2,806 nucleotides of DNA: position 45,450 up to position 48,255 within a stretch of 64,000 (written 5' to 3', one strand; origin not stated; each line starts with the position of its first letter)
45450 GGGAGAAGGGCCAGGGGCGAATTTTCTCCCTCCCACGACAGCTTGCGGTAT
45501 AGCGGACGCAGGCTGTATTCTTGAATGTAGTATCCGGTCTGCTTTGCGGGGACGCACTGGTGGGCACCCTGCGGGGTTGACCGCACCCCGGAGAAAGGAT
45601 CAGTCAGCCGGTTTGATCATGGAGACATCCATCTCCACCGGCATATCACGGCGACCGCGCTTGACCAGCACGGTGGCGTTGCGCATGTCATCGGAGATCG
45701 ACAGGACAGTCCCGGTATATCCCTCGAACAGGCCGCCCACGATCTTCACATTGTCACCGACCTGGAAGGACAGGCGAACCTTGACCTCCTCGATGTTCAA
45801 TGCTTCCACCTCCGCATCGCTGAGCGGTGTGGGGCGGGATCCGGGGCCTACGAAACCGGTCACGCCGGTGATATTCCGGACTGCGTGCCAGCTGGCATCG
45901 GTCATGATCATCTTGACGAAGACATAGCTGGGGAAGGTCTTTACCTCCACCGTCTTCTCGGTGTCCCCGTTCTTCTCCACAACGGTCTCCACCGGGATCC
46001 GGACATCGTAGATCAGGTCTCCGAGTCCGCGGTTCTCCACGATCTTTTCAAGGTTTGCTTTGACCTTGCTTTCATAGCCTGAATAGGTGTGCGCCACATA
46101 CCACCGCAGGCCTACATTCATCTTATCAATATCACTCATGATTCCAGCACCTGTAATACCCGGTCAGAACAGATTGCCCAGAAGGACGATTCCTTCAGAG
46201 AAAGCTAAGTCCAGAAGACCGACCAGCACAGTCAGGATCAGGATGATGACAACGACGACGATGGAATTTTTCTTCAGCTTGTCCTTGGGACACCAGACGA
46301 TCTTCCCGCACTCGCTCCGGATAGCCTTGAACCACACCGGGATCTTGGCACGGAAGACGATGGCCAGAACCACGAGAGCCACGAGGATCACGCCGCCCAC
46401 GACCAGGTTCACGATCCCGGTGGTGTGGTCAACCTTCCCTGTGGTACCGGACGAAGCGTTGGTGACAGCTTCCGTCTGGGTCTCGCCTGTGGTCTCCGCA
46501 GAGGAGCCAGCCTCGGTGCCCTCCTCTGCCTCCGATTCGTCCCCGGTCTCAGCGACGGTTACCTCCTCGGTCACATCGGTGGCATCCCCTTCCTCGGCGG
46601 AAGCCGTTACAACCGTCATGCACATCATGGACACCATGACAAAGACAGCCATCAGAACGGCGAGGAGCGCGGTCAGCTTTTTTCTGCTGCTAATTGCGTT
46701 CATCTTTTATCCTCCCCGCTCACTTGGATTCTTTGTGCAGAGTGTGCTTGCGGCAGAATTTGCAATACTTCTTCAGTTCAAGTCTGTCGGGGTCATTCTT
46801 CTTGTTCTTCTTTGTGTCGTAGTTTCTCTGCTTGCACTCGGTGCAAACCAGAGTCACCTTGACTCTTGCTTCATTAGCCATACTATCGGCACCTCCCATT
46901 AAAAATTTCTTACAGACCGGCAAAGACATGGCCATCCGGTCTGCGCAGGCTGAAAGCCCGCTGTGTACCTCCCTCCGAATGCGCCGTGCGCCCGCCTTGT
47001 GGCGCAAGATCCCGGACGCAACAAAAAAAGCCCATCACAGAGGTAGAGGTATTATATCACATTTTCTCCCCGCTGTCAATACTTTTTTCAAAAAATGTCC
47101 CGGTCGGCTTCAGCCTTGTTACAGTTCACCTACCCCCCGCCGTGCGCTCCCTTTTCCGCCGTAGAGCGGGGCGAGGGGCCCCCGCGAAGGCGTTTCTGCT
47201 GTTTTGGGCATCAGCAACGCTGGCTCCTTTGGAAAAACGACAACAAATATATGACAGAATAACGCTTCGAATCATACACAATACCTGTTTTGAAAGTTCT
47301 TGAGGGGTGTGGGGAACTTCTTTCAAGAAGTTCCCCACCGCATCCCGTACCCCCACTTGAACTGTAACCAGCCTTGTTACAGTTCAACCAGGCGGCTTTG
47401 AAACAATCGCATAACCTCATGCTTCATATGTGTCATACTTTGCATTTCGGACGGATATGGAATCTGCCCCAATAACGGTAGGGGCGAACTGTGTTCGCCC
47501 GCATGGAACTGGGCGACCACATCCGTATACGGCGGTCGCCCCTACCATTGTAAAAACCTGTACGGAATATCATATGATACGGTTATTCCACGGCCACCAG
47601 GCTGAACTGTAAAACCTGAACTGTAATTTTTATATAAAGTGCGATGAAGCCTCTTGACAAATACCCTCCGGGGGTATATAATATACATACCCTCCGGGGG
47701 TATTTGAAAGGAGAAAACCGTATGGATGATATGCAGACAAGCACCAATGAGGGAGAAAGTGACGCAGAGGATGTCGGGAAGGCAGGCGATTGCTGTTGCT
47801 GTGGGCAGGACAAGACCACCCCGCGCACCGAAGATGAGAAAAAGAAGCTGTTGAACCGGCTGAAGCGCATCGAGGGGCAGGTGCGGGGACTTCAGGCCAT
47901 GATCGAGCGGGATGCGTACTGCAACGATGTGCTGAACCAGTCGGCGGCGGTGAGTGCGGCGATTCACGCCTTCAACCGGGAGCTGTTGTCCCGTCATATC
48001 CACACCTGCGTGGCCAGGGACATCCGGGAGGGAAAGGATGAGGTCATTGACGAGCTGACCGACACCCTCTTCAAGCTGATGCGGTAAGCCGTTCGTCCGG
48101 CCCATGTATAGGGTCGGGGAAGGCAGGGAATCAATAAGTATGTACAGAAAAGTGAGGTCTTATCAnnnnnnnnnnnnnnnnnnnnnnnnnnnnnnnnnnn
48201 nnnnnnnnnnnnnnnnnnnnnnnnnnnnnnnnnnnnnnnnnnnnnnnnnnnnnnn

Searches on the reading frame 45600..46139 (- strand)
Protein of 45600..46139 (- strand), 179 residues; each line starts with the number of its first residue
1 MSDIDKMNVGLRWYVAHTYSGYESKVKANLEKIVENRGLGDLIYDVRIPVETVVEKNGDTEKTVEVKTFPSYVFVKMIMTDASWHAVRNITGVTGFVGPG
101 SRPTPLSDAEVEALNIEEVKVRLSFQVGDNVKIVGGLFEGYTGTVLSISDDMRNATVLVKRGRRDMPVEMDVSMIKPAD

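Call 21: find_encoding_contigs(protein=window:45600-46139:-, flank=10000, max_places=10)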
Protein window:45600-46139:- (179 aa): 22 contigs read that carry it; 10 places shown.
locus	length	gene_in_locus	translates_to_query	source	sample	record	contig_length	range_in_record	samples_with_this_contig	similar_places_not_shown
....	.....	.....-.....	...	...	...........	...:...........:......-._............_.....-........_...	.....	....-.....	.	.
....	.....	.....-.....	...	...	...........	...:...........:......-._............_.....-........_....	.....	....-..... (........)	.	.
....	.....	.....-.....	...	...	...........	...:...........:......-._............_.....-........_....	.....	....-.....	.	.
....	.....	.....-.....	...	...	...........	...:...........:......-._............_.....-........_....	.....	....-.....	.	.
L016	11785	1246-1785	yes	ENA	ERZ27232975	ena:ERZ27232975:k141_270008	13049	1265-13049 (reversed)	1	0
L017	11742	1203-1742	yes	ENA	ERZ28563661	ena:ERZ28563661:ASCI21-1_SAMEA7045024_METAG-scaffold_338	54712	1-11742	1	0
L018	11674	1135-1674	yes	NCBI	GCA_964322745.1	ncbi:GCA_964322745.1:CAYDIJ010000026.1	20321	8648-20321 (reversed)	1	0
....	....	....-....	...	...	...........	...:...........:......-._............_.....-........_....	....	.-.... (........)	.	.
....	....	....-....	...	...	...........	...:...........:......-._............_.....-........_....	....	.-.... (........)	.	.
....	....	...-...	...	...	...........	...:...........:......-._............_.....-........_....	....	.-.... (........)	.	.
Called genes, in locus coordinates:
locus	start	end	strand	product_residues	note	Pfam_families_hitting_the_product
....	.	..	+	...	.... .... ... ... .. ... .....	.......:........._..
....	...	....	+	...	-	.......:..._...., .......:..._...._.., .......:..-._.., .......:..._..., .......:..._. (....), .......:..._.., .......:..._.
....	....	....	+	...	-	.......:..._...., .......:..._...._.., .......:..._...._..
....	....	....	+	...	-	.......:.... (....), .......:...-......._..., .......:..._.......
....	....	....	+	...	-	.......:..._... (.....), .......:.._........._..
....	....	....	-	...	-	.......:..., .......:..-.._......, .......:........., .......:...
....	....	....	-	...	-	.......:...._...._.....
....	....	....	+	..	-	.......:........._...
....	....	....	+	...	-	-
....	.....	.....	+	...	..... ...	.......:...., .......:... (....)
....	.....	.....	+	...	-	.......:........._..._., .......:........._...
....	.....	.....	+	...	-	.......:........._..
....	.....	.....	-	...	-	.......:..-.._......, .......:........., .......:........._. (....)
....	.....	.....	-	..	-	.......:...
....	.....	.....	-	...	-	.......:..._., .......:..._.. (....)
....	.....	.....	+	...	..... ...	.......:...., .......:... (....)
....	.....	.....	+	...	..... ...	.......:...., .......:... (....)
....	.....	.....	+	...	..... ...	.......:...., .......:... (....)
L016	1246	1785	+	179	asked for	PF02357:NusG, PF00467:KOW (weak)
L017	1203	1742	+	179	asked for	PF02357:NusG, PF00467:KOW (weak)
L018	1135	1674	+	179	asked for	PF02357:NusG, PF00467:KOW (weak)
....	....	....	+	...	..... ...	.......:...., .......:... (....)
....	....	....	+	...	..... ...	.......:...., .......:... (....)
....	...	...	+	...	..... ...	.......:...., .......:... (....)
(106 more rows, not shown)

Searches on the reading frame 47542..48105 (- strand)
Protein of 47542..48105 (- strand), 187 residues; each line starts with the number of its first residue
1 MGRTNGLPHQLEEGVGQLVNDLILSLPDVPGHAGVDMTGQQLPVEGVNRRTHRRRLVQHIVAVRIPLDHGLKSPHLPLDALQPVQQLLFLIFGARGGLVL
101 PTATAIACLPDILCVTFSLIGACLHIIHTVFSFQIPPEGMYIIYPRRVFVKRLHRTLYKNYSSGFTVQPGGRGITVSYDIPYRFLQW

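Call 19: find_encoding_contigs(protein=window:47542-48105:-, flank=10000, max_places=10)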
Protein window:47542-48105:- (187 aa): no gene with exactly this product is on record in the collection.
